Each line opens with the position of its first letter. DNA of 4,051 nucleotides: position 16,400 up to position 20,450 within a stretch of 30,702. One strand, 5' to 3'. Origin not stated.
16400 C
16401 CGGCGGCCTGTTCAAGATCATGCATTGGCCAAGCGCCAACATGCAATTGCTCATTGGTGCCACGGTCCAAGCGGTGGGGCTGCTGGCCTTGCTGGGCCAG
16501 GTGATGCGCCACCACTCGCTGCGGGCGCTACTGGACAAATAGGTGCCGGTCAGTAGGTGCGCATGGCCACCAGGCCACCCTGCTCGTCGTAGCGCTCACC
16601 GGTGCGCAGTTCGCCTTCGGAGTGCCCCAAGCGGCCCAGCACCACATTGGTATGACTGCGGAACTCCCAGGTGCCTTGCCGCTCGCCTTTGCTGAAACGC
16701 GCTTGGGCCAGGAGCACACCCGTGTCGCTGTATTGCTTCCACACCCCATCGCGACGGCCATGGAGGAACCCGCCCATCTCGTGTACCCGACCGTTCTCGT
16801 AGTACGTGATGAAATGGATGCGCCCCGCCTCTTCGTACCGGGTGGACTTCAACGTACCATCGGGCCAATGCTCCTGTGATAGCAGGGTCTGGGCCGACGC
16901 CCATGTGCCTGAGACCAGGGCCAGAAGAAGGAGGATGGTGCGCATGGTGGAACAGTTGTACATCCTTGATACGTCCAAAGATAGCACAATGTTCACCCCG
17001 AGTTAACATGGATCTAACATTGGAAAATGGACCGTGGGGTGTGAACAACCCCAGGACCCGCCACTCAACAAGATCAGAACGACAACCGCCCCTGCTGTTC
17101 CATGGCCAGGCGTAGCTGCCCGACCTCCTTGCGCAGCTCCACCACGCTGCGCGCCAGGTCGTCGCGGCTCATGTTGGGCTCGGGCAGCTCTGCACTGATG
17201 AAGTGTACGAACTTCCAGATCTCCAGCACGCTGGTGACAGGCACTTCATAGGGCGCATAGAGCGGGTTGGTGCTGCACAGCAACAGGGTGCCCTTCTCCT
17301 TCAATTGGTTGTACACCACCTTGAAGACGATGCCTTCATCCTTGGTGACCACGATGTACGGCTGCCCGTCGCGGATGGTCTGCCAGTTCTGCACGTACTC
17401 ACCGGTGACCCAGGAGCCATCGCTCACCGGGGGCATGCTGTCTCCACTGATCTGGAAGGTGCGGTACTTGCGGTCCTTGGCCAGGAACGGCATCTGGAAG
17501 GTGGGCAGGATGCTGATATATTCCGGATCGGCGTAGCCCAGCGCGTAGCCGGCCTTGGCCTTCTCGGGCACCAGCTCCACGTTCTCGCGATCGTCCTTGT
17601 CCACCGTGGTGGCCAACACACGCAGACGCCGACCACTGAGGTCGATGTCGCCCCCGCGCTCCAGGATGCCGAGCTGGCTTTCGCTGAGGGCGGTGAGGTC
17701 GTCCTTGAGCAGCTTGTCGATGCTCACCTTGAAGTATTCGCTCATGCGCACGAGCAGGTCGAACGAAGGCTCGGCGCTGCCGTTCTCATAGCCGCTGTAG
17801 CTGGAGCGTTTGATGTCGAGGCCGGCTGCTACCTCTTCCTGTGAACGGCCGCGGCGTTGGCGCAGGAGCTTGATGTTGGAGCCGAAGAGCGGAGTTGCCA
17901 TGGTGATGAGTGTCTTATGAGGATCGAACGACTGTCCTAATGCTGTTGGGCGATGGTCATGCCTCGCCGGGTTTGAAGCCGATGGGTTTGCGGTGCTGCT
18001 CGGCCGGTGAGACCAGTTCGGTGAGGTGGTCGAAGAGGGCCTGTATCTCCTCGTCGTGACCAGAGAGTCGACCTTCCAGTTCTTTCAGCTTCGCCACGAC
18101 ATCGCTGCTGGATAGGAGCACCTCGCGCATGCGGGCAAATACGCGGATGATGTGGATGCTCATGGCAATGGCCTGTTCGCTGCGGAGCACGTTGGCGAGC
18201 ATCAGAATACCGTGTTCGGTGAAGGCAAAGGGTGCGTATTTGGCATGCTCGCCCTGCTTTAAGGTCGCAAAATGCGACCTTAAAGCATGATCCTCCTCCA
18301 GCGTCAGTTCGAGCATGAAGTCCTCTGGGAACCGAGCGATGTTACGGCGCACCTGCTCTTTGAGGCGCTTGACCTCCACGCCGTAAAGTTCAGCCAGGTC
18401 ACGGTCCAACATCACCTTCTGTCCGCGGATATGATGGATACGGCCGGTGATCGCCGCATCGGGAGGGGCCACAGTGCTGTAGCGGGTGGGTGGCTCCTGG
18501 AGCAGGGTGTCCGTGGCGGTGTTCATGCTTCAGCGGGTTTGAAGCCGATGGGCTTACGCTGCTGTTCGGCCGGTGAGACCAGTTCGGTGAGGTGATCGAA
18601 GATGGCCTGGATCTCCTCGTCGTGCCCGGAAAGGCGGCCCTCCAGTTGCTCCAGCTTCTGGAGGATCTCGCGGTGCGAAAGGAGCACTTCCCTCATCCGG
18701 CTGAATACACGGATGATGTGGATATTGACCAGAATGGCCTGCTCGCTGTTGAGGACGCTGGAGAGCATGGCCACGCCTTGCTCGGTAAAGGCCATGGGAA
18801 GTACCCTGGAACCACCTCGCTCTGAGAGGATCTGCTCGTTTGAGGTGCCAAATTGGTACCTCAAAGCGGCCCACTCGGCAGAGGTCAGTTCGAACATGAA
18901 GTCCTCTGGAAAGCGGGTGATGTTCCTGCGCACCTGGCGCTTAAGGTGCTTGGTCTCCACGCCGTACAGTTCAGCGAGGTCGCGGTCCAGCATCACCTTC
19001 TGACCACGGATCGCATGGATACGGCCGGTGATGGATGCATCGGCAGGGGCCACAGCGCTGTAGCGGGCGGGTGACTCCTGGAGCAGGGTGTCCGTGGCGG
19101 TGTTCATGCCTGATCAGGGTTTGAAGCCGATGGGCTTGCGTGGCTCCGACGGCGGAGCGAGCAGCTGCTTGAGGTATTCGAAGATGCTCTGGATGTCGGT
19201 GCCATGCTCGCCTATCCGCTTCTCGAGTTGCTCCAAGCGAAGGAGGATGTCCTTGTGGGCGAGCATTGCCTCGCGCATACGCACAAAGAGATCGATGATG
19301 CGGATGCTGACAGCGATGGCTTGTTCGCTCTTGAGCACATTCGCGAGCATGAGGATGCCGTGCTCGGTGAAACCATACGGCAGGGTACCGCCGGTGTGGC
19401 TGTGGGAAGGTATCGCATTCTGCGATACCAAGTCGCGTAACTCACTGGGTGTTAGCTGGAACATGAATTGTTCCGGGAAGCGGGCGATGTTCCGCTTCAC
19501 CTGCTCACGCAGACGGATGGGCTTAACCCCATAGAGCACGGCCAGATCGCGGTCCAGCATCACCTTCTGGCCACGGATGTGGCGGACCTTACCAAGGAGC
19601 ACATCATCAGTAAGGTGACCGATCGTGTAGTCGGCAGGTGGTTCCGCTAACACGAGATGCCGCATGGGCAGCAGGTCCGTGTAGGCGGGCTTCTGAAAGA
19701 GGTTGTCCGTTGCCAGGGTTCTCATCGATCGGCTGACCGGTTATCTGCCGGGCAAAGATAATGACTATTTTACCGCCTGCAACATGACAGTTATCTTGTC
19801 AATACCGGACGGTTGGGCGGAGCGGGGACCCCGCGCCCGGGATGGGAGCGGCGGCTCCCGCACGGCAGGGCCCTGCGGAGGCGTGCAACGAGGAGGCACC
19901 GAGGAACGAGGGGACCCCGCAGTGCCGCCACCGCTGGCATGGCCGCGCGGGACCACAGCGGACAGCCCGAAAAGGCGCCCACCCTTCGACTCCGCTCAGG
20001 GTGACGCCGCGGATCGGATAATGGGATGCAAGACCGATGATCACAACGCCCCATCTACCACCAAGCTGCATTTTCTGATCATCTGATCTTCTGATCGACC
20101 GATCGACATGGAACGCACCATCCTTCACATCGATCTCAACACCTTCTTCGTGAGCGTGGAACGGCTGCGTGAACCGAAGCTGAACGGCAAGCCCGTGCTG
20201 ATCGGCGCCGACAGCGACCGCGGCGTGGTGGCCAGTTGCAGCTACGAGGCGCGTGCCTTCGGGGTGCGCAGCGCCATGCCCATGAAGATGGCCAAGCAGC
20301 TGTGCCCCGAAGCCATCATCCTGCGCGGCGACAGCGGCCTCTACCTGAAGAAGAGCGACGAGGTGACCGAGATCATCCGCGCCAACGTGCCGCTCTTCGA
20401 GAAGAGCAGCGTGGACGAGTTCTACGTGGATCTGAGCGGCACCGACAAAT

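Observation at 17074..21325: Candidate new system: triple ORF6N cassette array wired into the LexA-like repressor / dinB SOS locus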

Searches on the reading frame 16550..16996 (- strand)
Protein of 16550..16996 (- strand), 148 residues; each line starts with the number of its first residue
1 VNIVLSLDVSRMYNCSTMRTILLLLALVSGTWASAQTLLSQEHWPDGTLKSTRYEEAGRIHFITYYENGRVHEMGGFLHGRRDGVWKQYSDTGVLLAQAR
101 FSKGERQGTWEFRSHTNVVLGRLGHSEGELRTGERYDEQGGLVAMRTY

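Call 3: search_protein_families(library=pfam, proteins=[window:16550-16996:-], max_evalue=0.01)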
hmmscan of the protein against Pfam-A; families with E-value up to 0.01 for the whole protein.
window:16550-16996:- (148 aa): 1 family
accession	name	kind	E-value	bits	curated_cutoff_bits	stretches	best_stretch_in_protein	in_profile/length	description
PF07661.19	MORN_2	-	1.1e-06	28.6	29.6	0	82-101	1-20/22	MORN repeat variant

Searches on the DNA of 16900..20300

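Call 30: search_rna_families(source=window, start=16900, end=20300, threshold=evalue, max_evalue=1)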
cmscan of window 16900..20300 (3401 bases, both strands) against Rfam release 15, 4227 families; matches with E-value up to 1: 0.
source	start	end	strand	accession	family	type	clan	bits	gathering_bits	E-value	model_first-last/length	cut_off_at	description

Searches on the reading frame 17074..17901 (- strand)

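Call 3: search_protein_families(library=pfam, proteins=[window:17074-17901:-], max_evalue=0.01)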
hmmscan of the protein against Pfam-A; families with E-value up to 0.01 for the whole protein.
window:17074-17901:- (275 aa): 4 families
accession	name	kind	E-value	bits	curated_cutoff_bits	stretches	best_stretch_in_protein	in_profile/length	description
PF01381.28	HTH_3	-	7.4e-17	61.6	23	1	10-64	1-55/55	Helix-turn-helix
PF13560.12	HTH_31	-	9.5e-11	42.3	27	1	6-61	2-58/64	Helix-turn-helix domain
PF12844.13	HTH_19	-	4.6e-10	39.7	30.2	1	7-66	1-60/64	Helix-turn-helix domain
PF00717.28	Peptidase_S24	-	4.5e-07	30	23.3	1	138-225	27-108/116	Peptidase S24-like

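Call 4: search_protein_families(library=ncbifam, proteins=[window:17074-17901:-], max_evalue=0.01)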
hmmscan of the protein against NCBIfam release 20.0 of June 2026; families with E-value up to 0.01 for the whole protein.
window:17074-17901:- (275 aa): 11 families
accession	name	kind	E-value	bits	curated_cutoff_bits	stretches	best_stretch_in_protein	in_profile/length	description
NF041951.1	phage_RstR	subfamily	1.9e-14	53.8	80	1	6-71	3-68/108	RstR family transcriptional repressor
NF041575.1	antitoxPezA_Strep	equivalog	1.1e-06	28.6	290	1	6-65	2-62/158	type II toxin-antitoxin system antitoxin PezA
NF047948.1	male_kill_WMK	equivalog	7.3e-06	25.6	300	1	7-69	164-226/300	WO male-killing family protein Wmk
NF052239.1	antitox_spr1629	equivalog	2.7e-05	23.4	335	1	6-69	3-66/377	spr1629 family repressor/antitoxin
NF003162.0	PRK04140.1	equivalog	5.7e-05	22.3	263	1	7-63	128-184/317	transcriptional regulator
TIGR00270.2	TIGR00270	equivalog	0.0012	18.6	110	1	6-65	76-135/159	multiprotein bridging factor aMBF1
NF007271.0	PRK09726.1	equivalog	0.0016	18.4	79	1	9-53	16-60/88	type II toxin-antitoxin system antitoxin HipB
TIGR03830.1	CxxCG_CxxCG_HTH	subfamily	0.0016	18.2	61.8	1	6-46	66-106/127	type II TA system antitoxin MqsA family protein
NF006015.0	PRK08154.1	subfamily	0.0031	16.7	204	1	6-75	31-100/314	anaerobic benzoate catabolism transcriptional regulator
TIGR03070.1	couple_hipB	subfamily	0.0034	17.3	71.65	0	6-55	3-52/58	type II toxin-antitoxin system Y4mF family antitoxin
NF046032.1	TransRegSlrRBacil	equivalog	0.0078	16.3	250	0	7-66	3-63/149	HTH-type transcriptional regulator SlrR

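Call 17: search_protein_families(library=padloc, proteins=[window:17074-17901:-], max_evalue=0.01)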
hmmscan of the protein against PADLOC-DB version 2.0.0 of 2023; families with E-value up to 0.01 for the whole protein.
window:17074-17901:- (275 aa): 13 families
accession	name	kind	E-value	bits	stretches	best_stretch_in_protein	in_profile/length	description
PDLC02926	HTH_VI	-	5.5e-11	40.6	1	6-65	2-61/92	-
PDLC04142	capH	-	1.9e-08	33.3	1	3-72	4-73/103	capH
PDLC03954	RmrA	-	1.1e-07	29.1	1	7-69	12-74/380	-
PDLC03665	Control_protein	-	1.5e-07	29.5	1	5-66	8-70/77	control protein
PDLC03943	RmrA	-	1.3e-05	22.4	1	7-76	4-73/370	-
PDLC03949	RmrA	-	1.8e-05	21.8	1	8-75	5-72/363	-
PDLC03947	RmrA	-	2.4e-05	21.3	1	7-67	13-73/383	-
PDLC03945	RmrA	-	3.6e-05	21.1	1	6-68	3-65/394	-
PDLC03944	RmrA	-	6.4e-05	20.2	1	7-62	8-63/384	-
PDLC03951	RmrA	-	0.00021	18.4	1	9-66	12-69/400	-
PDLC03952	RmrA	-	0.00024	18.1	1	14-71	31-88/395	-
PDLC03948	RmrA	-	0.0009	16.2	0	14-72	17-75/397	-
PDLC03955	RmrA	-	0.0096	13.2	0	10-60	25-75/371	-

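Call 18: search_protein_families(library=phrogs, proteins=[window:17074-17901:-], max_evalue=0.001)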
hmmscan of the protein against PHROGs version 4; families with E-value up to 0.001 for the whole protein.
window:17074-17901:- (275 aa): 11 families
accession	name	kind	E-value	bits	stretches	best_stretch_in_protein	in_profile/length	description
phrog_4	-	transcription regulation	6.5e-18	65.9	1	6-221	137-321/400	transcriptional repressor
phrog_8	-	transcription regulation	3.8e-15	57.2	1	5-71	76-142/346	transcriptional regulator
phrog_3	-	transcription regulation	2.2e-11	45.2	1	4-74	87-155/430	transcriptional repressor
phrog_2439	-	transcription regulation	3.1e-09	37.2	1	5-70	7-71/367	transcriptional regulator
phrog_2967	-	transcription regulation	6.8e-08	33.3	1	6-70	11-75/225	transcriptional regulator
phrog_7241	-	transcription regulation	9.8e-06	26.6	1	9-65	65-121/122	transcriptional regulator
phrog_2328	-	transcription regulation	1.2e-05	26.1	1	6-65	16-75/128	transcriptional repressor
phrog_1373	-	transcription regulation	3.3e-05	24.9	1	10-68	68-126/166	transcriptional regulator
phrog_4836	-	transcription regulation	9.9e-05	23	1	7-55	77-125/194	CII-like regulator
phrog_5823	-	transcription regulation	0.00018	21.7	1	6-73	7-75/404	transcriptional regulator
phrog_7396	-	unknown function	0.00062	20.5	0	5-65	15-78/227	-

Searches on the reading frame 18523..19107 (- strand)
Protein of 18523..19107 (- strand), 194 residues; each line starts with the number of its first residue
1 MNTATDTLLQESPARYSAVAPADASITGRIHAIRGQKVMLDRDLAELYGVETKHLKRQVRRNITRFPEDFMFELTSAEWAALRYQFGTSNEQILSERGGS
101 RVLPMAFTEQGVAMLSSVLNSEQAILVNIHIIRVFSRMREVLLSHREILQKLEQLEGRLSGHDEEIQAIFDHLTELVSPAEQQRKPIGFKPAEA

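Call 3: search_protein_families(library=pfam, proteins=[window:18523-19107:-], max_evalue=0.01)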
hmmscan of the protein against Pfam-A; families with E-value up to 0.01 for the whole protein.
window:18523-19107:- (194 aa): 2 families
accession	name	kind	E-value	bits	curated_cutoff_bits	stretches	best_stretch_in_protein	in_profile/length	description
PF10543.14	ORF6N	-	1.1e-34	119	27.8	1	29-118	2-86/86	ORF6N domain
PF09669.15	Phage_pRha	-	1.8e-05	25.7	29.9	1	41-140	3-91/91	Phage regulatory protein Rha (Phage_pRha)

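Call 4: search_protein_families(library=ncbifam, proteins=[window:18523-19107:-], max_evalue=0.01)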
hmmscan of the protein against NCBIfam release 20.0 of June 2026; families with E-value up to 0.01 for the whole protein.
window:18523-19107:- (194 aa): 1 family
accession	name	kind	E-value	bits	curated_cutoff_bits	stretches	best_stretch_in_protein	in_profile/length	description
TIGR02681.1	phage_pRha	subfamily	0.0059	16.7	45.95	1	34-142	9-104/108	phage regulatory protein, Rha family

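Call 17: search_protein_families(library=padloc, proteins=[window:18523-19107:-], max_evalue=0.01)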
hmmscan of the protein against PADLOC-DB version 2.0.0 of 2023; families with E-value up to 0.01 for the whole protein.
window:18523-19107:- (194 aa): 3 families
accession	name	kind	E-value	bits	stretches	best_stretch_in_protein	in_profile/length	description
PDLC04869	PDC-S05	-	6.1e-57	191.1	1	21-175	12-166/306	-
PDLC04856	PDC-S05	-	3e-56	188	1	23-189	9-175/177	-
PDLC04849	PDC-S05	-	1.8e-35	120.3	1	25-154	9-133/183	-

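Call 18: search_protein_families(library=phrogs, proteins=[window:18523-19107:-], max_evalue=0.001)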
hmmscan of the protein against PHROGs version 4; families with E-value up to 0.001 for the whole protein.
window:18523-19107:- (194 aa): 7 families
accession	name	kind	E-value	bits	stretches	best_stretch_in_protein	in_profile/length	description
phrog_4792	-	transcription regulation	7.6e-27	95.6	1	30-140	17-124/268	anti-repressor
phrog_373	-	transcription regulation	2.4e-09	38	1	34-169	95-221/373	anti-repressor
phrog_1726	-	transcription regulation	4.9e-09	37.4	1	28-125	7-105/264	anti-repressor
phrog_63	-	transcription regulation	9.1e-07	29.5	1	34-154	128-239/431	anti-repressor Ant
phrog_1760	-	transcription regulation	1.3e-06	29.2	1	33-125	15-105/232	anti-repressor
phrog_8244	-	unknown function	0.00013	22.2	1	41-127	23-108/383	-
phrog_2379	-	transcription regulation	0.00015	22.5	1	41-125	23-105/187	anti-repressor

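Call 39: find_homologous_proteins(query=window:18523-19107:-, max_evalue=1e-10)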
Query window:18523-19107:- (194 aa): 8000 proteins with E <= 1e-10 among 8000 candidates; the best 120 are listed. Only proteins of 106 to 340 residues were searched: fused or split forms outside these lengths cannot appear, so this answer is no evidence that the protein stands alone or is whole; find_related_loci, which searches DNA, has no such limit.
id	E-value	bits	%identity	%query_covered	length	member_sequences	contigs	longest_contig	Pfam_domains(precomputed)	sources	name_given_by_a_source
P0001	2.7e-108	377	92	100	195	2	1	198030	PF10543.15,PF09669.16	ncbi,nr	ncbi:MAG: ORF6N domain-containing protein [Flavobacteriales bacterium]|nr:ORF6N domain-containing pr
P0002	4.1e-108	377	91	99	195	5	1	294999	PF10543.15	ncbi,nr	ncbi:MAG: ORF6N domain-containing protein [Flavobacteriales bacterium]|nr:ORF6N domain-containing pr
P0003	1.6e-103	362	88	99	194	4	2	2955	PF10543.15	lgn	-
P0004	1.8e-103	361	86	100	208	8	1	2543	PF10543.15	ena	-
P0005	2.9e-102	358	89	95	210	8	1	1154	PF10543.15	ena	-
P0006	2.0e-100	352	84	100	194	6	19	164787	PF10543.15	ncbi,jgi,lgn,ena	-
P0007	6.2e-100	350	90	91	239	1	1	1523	PF10543.15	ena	-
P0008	6.4e-99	347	86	97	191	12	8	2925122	PF10543.15,PF09669.16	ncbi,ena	-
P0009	1.0e-95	336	80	99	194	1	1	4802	PF10543.15,PF09669.16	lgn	-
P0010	1.6e-94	332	84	99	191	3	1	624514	PF10543.15,PF09669.16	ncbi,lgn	ncbi:MAG: ORF6N domain-containing protein [Flavobacteriales bacterium]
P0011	3.8e-93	328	84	99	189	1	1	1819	PF10543.15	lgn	-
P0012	1.5e-92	326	80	98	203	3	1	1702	PF10543.15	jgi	jgi:hypothetical protein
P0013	3.3e-91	322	80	98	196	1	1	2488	PF10543.15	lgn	-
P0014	3.4e-90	318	83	98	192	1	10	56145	PF10543.15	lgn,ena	-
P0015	1.5e-89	316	82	98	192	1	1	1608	PF10543.15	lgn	-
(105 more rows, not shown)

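Call 71: search_dna_similar(query=window:18523-19107:-, collection=phages, mode=protein, max_rows=15, max_evalue=1e-8)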
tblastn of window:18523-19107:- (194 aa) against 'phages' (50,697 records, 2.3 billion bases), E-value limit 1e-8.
Records with a match: 5; places in all: 7; records where one place covers at least 80% of the query: 2.
Best place of each record, by identity: <60% 5.
By first word of the organism name: Bacteriophage 5.
By host as written in the record: - 5.
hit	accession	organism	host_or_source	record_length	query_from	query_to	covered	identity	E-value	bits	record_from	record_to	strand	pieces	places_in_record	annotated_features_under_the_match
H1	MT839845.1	Bacteriophage sp.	human fecal samples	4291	26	175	77%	51.7%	3e-36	139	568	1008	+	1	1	record has no annotation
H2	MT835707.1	Bacteriophage sp.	human fecal samples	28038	26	189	85%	44.9%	3e-37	142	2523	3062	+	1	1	record has no annotation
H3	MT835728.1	Bacteriophage sp.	human fecal samples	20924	26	193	87%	42.2%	2e-35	136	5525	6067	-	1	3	record has no annotation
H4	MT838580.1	Bacteriophage sp.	human fecal samples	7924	58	156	51%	38.4%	5e-14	75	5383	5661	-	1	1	record has no annotation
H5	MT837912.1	Bacteriophage sp.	human fecal samples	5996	101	170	36%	48.6%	5e-9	61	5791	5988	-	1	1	record has no annotation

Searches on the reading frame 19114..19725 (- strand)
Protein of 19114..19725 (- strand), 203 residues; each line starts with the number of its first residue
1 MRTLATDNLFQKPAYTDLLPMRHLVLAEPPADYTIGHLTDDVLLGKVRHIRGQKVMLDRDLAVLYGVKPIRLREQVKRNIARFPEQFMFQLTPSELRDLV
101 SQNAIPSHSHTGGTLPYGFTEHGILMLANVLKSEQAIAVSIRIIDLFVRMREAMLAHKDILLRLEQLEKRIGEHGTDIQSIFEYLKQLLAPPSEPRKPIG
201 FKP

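Call 3: search_protein_families(library=pfam, proteins=[window:19114-19725:-], max_evalue=0.01)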
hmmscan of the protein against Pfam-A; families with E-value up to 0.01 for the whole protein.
window:19114-19725:- (203 aa): 1 family
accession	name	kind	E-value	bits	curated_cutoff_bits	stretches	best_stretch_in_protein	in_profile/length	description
PF10543.14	ORF6N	-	1.4e-29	102.6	27.8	1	46-130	2-86/86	ORF6N domain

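Call 4: search_protein_families(library=ncbifam, proteins=[window:19114-19725:-], max_evalue=0.01)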
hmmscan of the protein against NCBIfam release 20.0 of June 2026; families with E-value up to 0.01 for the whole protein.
window:19114-19725:- (203 aa): 0 families

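Call 17: search_protein_families(library=padloc, proteins=[window:19114-19725:-], max_evalue=0.01)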
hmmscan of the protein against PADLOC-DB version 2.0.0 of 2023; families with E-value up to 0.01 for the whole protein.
window:19114-19725:- (203 aa): 3 families
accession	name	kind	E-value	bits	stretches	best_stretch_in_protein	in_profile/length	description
PDLC04856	PDC-S05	-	2.1e-51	172.1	1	39-200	8-174/177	-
PDLC04869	PDC-S05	-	4.8e-48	161.9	1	40-187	14-166/306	-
PDLC04849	PDC-S05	-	4.2e-31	106.1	1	46-159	13-126/183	-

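Call 18: search_protein_families(library=phrogs, proteins=[window:19114-19725:-], max_evalue=0.001)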
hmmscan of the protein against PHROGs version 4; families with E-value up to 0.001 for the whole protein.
window:19114-19725:- (203 aa): 4 families
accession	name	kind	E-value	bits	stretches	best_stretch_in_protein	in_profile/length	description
phrog_4792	-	transcription regulation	6.8e-24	86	1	47-154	17-126/268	anti-repressor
phrog_1760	-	transcription regulation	3.5e-07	31.1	1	50-148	15-116/232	anti-repressor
phrog_1726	-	transcription regulation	0.0004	21.3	1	47-160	9-128/264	anti-repressor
phrog_2379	-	transcription regulation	0.00096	19.9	0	55-142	20-110/187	anti-repressor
